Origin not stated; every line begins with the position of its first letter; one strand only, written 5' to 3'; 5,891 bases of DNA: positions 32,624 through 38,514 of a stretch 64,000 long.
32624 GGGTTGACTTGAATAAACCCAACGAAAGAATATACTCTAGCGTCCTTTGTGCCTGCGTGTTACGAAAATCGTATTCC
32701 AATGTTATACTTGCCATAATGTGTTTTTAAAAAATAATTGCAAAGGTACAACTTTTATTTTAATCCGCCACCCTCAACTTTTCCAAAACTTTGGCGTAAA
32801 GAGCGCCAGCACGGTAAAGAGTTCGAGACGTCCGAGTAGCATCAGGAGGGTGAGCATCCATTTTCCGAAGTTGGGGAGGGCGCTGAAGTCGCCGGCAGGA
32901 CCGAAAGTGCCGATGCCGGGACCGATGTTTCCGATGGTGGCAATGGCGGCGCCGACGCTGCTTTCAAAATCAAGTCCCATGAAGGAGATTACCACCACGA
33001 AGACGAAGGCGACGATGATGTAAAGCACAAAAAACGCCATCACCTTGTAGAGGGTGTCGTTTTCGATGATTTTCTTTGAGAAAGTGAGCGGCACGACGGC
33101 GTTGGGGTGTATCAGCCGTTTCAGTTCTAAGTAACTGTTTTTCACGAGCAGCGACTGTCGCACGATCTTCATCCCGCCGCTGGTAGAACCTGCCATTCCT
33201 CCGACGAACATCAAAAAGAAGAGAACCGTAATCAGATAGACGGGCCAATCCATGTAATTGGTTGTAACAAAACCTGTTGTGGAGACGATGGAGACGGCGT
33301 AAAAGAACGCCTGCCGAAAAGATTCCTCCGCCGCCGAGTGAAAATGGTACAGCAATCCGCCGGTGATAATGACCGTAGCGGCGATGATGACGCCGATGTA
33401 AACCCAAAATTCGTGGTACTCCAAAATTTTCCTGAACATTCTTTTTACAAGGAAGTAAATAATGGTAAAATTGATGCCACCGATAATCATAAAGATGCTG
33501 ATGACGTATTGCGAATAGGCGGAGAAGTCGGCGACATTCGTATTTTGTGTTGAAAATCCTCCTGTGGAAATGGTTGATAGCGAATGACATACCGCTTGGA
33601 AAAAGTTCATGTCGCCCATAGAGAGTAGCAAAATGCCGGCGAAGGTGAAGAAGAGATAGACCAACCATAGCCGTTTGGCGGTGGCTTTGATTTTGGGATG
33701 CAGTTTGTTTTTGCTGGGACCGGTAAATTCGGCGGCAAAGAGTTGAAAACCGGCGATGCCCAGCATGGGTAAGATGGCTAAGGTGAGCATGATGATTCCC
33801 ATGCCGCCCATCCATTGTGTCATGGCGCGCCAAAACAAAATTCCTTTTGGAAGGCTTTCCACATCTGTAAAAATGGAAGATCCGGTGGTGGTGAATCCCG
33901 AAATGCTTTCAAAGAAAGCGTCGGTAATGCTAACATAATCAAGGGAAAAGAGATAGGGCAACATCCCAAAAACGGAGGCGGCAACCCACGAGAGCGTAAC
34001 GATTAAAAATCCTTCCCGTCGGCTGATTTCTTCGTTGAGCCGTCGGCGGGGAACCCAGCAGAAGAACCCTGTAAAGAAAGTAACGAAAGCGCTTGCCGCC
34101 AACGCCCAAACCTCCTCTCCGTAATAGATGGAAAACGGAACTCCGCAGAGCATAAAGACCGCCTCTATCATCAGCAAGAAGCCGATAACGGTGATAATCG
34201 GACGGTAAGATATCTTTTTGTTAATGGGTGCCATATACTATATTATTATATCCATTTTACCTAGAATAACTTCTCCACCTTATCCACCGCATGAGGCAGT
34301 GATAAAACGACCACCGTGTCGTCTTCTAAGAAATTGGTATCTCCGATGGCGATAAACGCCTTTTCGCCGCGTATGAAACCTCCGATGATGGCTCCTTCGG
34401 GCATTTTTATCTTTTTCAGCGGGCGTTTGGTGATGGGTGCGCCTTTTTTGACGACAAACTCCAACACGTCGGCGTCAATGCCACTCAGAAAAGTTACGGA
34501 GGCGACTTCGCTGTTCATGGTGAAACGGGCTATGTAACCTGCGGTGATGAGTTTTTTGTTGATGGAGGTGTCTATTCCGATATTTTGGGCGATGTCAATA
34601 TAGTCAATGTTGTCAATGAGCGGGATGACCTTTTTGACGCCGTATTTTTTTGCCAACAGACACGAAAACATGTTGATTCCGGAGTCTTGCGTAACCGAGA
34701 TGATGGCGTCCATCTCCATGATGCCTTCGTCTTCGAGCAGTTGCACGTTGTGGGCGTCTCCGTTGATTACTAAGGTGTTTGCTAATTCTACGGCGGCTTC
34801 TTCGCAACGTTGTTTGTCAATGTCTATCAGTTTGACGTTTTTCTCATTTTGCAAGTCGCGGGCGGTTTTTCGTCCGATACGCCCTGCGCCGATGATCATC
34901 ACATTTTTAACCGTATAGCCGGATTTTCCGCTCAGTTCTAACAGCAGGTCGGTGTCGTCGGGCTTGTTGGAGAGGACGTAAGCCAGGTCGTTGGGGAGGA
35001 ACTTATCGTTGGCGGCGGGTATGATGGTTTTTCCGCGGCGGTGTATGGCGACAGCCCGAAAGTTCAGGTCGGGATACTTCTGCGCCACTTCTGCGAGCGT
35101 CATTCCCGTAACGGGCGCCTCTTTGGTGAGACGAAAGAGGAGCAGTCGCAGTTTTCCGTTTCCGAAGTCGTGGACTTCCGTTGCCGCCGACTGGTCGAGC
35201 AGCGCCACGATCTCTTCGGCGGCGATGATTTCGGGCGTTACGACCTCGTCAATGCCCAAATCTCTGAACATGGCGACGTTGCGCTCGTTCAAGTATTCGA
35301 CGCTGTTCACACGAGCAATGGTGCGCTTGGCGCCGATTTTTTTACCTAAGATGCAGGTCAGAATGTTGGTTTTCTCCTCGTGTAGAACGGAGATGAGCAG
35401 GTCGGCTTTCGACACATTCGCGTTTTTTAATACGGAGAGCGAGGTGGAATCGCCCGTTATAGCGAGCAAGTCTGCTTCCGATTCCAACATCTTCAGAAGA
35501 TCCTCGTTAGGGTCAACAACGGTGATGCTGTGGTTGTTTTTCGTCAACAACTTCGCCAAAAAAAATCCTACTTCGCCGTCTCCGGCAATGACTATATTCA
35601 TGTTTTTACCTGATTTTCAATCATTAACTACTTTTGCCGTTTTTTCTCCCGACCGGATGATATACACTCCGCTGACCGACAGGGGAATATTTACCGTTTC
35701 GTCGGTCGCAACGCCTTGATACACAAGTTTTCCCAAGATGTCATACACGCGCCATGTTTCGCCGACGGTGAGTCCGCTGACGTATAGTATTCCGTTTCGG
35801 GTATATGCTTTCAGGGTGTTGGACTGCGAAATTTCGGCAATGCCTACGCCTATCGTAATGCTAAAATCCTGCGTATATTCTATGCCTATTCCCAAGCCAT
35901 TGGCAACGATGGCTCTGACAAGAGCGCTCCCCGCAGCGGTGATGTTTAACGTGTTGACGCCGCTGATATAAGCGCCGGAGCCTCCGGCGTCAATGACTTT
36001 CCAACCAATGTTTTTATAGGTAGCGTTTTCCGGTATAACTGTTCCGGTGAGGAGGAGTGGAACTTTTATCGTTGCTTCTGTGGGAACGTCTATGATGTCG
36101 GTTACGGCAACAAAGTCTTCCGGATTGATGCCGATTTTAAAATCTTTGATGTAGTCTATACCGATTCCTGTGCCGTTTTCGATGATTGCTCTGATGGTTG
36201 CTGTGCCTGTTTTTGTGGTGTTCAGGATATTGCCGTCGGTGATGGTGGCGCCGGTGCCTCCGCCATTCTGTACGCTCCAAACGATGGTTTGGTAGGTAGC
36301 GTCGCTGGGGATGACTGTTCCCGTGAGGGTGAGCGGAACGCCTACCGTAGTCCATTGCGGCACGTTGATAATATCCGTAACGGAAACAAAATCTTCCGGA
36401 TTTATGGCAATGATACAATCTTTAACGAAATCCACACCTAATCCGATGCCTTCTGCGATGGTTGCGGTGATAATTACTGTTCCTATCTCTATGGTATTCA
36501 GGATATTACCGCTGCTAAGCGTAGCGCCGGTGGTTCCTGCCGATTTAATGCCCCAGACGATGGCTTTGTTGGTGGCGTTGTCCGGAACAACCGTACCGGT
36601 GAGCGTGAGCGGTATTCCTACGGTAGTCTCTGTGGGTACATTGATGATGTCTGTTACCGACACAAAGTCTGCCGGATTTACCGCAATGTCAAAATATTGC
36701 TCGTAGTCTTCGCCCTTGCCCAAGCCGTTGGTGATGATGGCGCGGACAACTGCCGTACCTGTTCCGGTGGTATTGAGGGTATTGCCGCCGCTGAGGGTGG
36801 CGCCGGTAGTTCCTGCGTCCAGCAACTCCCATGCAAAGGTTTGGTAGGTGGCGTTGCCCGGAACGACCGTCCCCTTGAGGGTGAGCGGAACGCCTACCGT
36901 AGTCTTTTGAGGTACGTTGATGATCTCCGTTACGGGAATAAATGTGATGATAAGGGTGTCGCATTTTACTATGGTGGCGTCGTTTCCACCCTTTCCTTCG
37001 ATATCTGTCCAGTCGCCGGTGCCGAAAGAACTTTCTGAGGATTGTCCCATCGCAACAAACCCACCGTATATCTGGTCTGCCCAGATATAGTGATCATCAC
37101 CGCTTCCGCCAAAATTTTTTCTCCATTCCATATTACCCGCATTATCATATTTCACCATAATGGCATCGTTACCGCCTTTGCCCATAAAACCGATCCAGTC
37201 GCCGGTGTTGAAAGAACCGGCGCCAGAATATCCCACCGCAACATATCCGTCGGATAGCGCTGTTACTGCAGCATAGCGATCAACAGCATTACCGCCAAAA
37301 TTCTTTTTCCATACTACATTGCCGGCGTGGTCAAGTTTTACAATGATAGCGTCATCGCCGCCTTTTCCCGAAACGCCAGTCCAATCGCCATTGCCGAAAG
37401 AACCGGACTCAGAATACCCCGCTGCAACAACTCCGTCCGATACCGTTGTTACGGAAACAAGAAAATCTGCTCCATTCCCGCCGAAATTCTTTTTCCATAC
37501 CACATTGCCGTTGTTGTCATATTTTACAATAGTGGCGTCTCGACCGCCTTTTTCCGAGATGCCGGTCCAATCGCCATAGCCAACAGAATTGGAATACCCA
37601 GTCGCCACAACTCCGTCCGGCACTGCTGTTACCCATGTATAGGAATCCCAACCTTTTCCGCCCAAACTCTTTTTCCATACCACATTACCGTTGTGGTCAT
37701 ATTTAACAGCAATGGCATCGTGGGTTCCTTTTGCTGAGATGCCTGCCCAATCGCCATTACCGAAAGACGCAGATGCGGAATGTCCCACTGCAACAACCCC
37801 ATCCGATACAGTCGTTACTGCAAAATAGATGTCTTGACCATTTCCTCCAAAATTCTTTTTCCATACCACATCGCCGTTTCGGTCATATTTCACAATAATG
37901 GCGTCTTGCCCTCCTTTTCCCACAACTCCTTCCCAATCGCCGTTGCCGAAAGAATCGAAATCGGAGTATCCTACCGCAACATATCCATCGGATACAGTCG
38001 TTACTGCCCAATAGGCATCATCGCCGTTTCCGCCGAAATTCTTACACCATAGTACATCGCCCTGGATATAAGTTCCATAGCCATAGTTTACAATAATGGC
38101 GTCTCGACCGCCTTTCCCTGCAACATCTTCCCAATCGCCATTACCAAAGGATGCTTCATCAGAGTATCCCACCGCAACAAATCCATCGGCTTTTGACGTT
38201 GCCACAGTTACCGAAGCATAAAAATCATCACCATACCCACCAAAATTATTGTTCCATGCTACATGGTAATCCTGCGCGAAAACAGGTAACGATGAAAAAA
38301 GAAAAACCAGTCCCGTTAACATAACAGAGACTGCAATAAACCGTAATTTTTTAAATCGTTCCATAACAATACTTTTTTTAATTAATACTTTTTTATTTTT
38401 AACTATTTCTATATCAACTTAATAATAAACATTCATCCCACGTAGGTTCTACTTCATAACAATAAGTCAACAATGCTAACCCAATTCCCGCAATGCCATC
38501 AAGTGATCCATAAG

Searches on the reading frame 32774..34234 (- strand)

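Call 47: search_protein_families(library=pfam, proteins=[window:32774-34234:-], max_evalue=0.001)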
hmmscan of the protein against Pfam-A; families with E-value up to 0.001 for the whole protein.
window:32774-34234:- (486 aa): 1 family
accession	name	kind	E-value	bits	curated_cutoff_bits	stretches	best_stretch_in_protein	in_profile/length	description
PF02386.22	TrkH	-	3.5e-67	227.4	27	1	49-484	9-500/502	Cation transport protein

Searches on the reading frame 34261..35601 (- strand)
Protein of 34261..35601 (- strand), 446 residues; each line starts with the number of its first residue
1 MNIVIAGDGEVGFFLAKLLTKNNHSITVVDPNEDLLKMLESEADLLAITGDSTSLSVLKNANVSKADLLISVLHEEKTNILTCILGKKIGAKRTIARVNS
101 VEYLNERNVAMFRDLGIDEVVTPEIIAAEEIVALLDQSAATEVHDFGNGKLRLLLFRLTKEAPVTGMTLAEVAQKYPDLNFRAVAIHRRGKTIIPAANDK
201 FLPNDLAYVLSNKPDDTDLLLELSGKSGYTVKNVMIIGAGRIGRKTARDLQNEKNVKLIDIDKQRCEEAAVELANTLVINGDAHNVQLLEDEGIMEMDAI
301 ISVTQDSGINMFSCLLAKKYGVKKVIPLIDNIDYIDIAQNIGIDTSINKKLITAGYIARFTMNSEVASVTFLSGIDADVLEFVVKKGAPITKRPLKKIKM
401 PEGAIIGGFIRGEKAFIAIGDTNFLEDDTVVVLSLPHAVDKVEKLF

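Call 47: search_protein_families(library=pfam, proteins=[window:34261-35601:-], max_evalue=0.001)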
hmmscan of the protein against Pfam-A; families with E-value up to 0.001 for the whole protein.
window:34261-35601:- (446 aa): 17 families
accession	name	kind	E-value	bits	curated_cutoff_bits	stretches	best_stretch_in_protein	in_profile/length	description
PF02254.24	TrkA_N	-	2e-49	167.2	23.8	2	234-348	1-115/116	TrkA-N domain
PF02080.26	TrkA_C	-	3.7e-18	65.6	27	2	379-446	1-70/71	TrkA-C domain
PF03435.24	Sacchrp_dh_NADP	-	3.5e-08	34.3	25.1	1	234-303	1-75/129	Saccharopine dehydrogenase NADP binding domain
PF13241.12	NAD_binding_7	-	2e-07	31.9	22.1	0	232-317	8-82/104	Putative NAD(P)-binding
PF01488.26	Shikimate_DH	-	9.5e-07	29.4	24.3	1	229-307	10-86/138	Shikimate / quinate 5-dehydrogenase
PF06690.17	HcgC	-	9.6e-07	29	31.4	0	2-45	45-87/248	FeGP cofactor biosynthesis protein, methyltransferase HcgC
PF03807.23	F420_oxidored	-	2.9e-06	28.2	21.6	0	3-50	2-51/94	NADP oxidoreductase coenzyme F420-dependent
PF00044.30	Gp_dh_N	-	1.2e-05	26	31.7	0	233-306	2-75/101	Glyceraldehyde 3-phosphate dehydrogenase, NAD binding domain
PF02737.24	3HCDH_N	-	2.9e-05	24.5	22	0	233-281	1-50/180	3-hydroxyacyl-CoA dehydrogenase, NAD binding domain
PF03721.20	UDPG_MGDP_dh_N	-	8e-05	22.7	27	0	1-42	1-42/187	UDP-glucose/GDP-mannose dehydrogenase family, NAD binding domain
PF02558.23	ApbA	-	0.00016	21.7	22.2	0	3-67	1-68/150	Ketopantoate reductase PanE/ApbA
PF00070.33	Pyr_redox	-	0.00019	22.3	22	0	2-43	1-42/82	Pyridine nucleotide-disulphide oxidoreductase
PF13460.12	NAD_binding_10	-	0.00019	21.8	27.2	0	8-100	3-84/184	NAD(P)H-binding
PF01262.27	AlaDh_PNT_C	-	0.00061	19.7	23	0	226-302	23-98/214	Alanine dehydrogenase/PNT, C-terminal domain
PF00056.29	Ldh_1_N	-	0.00065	20.2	27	0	233-294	2-67/141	lactate/malate dehydrogenase, NAD binding domain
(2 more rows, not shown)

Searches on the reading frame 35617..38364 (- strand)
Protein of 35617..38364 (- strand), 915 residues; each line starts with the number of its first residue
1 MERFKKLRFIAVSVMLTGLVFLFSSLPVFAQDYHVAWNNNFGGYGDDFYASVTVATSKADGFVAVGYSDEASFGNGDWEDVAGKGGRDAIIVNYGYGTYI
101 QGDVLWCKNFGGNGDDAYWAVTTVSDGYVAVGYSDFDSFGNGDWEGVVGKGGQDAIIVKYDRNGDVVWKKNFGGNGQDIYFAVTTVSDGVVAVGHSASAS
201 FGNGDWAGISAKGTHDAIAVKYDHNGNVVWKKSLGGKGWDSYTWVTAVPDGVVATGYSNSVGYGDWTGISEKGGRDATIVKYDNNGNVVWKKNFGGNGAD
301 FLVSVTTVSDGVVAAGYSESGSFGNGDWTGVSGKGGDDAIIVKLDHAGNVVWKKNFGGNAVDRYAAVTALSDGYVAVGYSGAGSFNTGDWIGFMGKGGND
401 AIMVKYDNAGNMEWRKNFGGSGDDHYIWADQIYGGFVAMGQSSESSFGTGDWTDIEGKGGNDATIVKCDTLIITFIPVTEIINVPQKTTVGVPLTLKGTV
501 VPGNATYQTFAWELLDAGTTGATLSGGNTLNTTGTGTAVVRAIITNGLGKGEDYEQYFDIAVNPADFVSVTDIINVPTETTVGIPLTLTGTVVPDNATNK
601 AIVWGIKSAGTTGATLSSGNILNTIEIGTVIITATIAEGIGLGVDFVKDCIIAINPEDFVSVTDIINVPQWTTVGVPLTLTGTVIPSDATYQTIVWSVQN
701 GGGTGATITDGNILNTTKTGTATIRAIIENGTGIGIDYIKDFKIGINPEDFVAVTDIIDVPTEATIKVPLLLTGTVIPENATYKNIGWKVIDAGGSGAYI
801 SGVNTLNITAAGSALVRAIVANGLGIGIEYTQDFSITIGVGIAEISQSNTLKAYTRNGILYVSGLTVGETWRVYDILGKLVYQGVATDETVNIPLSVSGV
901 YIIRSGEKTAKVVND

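Call 7: search_protein_families(library=pfam, proteins=[window:35617-38364:-], max_evalue=0.001)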
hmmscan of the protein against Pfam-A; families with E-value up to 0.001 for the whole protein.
window:35617-38364:- (915 aa): 0 families

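Call 8: search_protein_families(library=ncbifam, proteins=[window:35617-38364:-], max_evalue=0.001)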
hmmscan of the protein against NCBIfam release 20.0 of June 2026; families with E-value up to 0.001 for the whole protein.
window:35617-38364:- (915 aa): 2 families
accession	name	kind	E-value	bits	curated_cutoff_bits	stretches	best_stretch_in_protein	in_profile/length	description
NF047494.1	Lepto_SBBP_lipo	equivalog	2.7e-11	42.8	400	2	148-299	275-424/466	SBBP repeat beta-propeller lipoprotein, LipL53 family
TIGR04183.1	Por_Secre_tail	domain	0.00011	22.1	23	1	858-912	10-69/72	T9SS type A sorting domain-containing protein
